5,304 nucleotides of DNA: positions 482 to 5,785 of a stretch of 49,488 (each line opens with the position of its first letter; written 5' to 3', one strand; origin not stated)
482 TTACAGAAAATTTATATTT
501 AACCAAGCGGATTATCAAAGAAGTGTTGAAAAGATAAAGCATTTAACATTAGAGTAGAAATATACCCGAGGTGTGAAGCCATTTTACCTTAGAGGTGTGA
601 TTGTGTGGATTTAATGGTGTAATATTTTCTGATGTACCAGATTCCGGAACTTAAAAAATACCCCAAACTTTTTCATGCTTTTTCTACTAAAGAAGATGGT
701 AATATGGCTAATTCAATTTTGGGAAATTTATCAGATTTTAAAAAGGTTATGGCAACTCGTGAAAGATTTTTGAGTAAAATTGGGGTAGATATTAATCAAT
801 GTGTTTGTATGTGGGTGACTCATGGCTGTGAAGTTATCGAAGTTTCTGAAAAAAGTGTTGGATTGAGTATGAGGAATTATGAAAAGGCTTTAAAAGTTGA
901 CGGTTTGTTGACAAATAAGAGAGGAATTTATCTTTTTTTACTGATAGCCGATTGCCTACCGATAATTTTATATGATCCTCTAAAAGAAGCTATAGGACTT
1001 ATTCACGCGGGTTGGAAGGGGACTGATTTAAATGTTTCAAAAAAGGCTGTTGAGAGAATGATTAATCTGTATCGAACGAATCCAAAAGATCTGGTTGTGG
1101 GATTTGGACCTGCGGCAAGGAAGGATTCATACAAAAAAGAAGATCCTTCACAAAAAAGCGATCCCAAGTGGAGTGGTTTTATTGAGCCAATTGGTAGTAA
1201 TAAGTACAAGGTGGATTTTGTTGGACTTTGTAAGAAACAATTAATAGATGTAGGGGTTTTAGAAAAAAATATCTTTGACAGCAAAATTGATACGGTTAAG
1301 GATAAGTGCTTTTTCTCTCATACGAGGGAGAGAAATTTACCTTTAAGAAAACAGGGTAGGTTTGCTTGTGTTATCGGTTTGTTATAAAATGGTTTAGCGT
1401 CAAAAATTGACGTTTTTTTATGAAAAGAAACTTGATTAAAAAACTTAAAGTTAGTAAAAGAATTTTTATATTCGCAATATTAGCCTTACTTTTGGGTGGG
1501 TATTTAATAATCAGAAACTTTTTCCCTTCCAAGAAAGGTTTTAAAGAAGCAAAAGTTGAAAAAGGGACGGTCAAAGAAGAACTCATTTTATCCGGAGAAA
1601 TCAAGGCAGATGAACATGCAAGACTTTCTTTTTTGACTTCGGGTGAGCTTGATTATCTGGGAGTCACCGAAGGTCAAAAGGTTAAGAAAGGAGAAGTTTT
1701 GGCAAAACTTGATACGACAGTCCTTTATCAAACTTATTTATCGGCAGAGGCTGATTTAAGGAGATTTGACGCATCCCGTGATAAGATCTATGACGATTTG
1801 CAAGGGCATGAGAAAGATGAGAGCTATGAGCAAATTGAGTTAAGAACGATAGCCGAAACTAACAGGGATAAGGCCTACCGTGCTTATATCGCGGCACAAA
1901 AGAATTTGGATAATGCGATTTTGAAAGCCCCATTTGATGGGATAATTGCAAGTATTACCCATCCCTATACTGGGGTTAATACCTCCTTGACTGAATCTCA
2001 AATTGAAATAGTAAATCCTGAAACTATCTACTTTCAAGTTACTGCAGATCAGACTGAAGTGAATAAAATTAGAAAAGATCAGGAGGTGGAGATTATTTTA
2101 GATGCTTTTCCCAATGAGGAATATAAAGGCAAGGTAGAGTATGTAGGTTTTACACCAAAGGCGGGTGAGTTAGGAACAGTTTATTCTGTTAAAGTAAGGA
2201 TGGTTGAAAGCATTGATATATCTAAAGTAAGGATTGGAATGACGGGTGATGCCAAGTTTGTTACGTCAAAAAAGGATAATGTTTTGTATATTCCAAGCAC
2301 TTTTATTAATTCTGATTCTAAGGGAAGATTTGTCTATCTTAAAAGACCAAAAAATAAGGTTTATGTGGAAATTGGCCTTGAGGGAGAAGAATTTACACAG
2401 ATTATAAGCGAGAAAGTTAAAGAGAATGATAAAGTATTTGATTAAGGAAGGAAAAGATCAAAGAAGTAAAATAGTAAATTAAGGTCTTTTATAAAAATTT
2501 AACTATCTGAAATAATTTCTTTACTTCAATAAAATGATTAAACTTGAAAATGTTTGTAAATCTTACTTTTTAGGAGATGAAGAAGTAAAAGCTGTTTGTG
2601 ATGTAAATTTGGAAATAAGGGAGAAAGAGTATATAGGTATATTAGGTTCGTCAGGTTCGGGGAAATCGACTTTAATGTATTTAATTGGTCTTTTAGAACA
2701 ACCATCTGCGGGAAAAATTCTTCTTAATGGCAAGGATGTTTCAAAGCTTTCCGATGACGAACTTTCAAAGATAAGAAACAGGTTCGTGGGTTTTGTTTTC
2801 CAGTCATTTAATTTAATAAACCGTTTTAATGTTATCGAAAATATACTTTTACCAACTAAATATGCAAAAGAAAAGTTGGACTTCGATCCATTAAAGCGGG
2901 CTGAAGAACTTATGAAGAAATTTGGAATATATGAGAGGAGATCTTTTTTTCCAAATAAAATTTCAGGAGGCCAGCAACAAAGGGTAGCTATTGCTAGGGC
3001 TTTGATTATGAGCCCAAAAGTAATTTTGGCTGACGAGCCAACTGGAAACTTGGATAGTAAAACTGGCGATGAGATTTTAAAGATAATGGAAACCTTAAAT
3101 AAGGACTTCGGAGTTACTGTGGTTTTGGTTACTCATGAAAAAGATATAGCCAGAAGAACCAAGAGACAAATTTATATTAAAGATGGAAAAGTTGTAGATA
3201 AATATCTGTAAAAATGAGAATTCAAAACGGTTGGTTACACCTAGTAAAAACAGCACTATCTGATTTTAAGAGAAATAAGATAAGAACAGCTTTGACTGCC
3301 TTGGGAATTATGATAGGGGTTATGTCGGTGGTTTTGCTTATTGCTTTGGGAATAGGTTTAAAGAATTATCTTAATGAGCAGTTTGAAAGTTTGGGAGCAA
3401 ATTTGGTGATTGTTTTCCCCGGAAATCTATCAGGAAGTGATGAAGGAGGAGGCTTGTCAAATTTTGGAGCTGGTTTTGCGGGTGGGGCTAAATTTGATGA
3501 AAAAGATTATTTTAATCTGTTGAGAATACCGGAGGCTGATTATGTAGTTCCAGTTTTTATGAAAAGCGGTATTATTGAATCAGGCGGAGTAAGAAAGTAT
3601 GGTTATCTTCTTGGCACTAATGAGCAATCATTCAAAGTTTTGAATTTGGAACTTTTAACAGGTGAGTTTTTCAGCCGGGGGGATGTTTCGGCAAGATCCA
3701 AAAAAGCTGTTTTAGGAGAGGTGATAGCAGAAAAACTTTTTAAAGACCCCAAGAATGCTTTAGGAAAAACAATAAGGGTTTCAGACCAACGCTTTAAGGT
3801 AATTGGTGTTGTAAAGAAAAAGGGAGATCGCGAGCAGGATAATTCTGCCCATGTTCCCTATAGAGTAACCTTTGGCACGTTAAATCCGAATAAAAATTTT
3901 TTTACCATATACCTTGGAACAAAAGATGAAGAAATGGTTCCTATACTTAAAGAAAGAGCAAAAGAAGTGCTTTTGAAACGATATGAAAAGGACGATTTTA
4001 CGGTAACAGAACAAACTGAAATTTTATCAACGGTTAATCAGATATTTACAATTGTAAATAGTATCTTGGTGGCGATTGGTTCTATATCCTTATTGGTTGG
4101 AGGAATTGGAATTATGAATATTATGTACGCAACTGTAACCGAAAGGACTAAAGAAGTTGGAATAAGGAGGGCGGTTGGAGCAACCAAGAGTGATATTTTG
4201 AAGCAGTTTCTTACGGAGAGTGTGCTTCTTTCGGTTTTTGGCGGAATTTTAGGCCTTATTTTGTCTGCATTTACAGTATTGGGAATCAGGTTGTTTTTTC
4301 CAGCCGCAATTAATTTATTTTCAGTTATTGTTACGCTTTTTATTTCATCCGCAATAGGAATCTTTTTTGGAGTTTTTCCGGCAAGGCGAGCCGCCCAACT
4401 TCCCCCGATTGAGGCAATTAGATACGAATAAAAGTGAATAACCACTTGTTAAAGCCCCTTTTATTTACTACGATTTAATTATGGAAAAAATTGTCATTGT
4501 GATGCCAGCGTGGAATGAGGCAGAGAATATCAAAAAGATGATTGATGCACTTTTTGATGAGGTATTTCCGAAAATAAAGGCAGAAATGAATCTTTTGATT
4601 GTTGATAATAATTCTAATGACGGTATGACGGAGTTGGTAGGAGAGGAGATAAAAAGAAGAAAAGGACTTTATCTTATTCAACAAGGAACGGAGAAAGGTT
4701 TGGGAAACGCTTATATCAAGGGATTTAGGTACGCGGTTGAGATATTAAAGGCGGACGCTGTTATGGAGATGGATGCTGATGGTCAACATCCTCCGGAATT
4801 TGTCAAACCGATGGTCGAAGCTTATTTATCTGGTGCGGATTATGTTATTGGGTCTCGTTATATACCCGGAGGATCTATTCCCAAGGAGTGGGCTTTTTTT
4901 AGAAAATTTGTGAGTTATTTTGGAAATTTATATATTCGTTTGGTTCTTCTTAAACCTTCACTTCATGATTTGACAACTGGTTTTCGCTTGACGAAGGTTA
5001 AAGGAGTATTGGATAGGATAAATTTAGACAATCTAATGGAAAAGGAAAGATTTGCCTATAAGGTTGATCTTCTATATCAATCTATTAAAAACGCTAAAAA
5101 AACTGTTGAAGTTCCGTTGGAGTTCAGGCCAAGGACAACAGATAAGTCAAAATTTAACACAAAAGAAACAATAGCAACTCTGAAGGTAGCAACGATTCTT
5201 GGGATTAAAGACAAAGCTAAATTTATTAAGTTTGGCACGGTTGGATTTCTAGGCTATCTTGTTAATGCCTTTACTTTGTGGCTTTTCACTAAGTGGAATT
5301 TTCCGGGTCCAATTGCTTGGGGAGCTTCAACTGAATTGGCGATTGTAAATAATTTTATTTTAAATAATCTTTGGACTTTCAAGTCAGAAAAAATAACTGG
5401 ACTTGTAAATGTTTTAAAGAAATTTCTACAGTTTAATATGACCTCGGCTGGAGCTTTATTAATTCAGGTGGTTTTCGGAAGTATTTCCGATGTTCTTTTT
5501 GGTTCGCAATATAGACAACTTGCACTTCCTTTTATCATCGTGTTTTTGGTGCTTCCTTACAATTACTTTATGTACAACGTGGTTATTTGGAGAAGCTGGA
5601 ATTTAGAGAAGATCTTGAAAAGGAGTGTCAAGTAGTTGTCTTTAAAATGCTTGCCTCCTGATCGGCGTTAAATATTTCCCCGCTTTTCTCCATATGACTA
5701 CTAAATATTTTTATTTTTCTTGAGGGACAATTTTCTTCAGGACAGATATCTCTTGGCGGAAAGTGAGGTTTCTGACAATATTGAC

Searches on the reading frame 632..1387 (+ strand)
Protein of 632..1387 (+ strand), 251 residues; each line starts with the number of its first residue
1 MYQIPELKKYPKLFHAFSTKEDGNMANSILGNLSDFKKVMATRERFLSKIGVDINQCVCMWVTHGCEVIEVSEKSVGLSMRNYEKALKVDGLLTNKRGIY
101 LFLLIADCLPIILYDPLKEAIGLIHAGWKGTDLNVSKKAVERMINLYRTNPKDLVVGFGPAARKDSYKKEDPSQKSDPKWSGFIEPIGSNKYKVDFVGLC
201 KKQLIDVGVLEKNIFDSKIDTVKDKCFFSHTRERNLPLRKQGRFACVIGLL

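Call 37: search_protein_families(library=pfam, proteins=[window:632-1387:+], max_evalue=0.1)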
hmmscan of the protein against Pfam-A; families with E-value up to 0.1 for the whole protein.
window:632-1387:+ (251 aa): 2 families
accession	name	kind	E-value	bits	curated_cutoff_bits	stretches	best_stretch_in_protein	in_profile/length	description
PF02578.20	Cu-oxidase_4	-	3.3e-46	158.1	22.9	1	35-248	24-237/238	Multi-copper polyphenol oxidoreductase laccase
PF19179.5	TTC3_DZIP3_dom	-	0.02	15.1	26.9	1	134-228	7-94/116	E3 ubiquitin-protein ligase TTC3/DZIP3 domain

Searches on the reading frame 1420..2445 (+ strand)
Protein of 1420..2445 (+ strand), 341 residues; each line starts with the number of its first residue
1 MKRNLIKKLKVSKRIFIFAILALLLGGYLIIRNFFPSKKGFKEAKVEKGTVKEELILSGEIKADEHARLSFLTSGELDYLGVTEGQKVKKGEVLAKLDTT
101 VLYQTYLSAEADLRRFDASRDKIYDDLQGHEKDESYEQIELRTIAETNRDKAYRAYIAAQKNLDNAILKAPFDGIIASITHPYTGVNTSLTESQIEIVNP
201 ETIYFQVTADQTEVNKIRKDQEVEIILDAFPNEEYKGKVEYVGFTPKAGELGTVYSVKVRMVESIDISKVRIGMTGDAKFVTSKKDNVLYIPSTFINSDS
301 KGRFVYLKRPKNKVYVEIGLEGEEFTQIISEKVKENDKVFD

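Call 37: search_protein_families(library=pfam, proteins=[window:1420-2445:+], max_evalue=0.1)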
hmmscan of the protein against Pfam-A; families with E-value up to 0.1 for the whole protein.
window:1420-2445:+ (341 aa): 5 families
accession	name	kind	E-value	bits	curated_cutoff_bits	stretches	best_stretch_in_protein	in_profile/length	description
PF16576.10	HlyD_D23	-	5.8e-13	49.1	30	1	51-243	2-185/214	Barrel-sandwich domain of CusB or HlyD membrane-fusion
PF13437.12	HlyD_3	-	5.1e-11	43.7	22.2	1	168-259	2-91/106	HlyD family secretion protein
PF13533.13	Biotin_lipoyl_2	-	1.3e-05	25.4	29.8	1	69-98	3-32/32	Biotin-lipoyl like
PF00364.28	Biotin_lipoyl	-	0.045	14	22.1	0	73-97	49-73/73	Biotin-requiring enzyme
PF01551.29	Peptidase_M23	-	0.064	13.9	28.7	0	75-101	50-76/96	Peptidase family M23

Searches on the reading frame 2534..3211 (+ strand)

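Call 37: search_protein_families(library=pfam, proteins=[window:2534-3211:+], max_evalue=0.1)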
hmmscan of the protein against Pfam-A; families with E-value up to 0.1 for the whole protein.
window:2534-3211:+ (225 aa): 8 families
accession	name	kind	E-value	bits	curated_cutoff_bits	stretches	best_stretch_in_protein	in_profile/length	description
PF00005.33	ABC_tran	-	5.4e-33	114.9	25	1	23-170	3-136/137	ABC transporter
PF13304.12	AAA_21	-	0.00065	20.3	27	0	35-73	3-58/304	AAA domain, putative AbiEii toxin, Type IV TA system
PF13555.12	AAA_29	-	0.0024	18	27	1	26-48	17-39/61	P-loop containing region of AAA domain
PF00503.26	G-alpha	-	0.0024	17.5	48.8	1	34-193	24-124/333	G-protein alpha subunit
PF02463.25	SMC_N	-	0.0025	17.7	40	1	31-214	24-210/220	RecF/RecN/SMC N terminal domain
PF01935.23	DUF87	-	0.0099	16.4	23.2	1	33-51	25-43/220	Helicase HerA, central domain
PF25199.1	nSTAND_NTPase5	-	0.011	15.9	34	0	29-85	39-98/145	Novel STAND NTPase 5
PF20703.3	nSTAND1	-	0.052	13.6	27.1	1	22-49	24-51/379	Novel STAND NTPase 1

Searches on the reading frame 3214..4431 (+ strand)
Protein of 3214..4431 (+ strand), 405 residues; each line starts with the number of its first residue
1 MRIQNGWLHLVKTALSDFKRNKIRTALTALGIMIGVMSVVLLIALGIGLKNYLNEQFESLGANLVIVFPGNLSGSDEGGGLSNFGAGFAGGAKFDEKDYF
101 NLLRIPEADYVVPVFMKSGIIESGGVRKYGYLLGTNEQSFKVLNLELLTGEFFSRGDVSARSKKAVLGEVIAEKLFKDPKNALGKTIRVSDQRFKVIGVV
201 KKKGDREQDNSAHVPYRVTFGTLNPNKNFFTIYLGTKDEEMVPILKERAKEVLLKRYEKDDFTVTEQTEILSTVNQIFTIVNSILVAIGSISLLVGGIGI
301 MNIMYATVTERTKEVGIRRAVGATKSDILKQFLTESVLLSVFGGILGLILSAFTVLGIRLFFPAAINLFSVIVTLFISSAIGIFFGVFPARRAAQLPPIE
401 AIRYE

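Call 37: search_protein_families(library=pfam, proteins=[window:3214-4431:+], max_evalue=0.1)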
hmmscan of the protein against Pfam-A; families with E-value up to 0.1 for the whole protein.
window:3214-4431:+ (405 aa): 2 families
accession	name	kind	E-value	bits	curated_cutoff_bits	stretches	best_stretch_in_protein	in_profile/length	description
PF12704.14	MacB_PCD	-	6.3e-38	131.6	27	1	25-251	1-206/207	MacB-like periplasmic core domain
PF02687.27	FtsX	-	7.9e-18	65.1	25.5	1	287-398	2-120/120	FtsX-like permease C-terminal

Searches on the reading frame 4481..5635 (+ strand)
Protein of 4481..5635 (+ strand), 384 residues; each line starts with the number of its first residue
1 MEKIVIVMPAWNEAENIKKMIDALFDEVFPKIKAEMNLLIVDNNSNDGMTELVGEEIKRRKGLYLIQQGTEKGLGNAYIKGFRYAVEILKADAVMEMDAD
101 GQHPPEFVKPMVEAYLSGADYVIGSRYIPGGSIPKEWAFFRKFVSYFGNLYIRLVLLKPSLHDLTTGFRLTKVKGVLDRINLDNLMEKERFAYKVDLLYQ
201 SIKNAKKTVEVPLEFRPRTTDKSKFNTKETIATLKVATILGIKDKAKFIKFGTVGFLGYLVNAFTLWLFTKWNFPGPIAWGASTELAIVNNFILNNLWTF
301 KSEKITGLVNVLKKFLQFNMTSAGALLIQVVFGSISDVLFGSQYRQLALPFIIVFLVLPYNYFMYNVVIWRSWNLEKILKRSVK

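Call 37: search_protein_families(library=pfam, proteins=[window:4481-5635:+], max_evalue=0.1)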
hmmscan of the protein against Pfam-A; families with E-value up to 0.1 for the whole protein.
window:4481-5635:+ (384 aa): 2 families
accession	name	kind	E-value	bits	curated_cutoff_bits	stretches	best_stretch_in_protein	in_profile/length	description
PF00535.33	Glycos_transf_2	-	9e-22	78.2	23.3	1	6-174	2-162/168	Glycosyl transferase family 2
PF04138.20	GtrA_DPMS_TM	-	1.6e-14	54.5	26.1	1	250-370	1-117/117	GtrA/DPMS, transmembrane domain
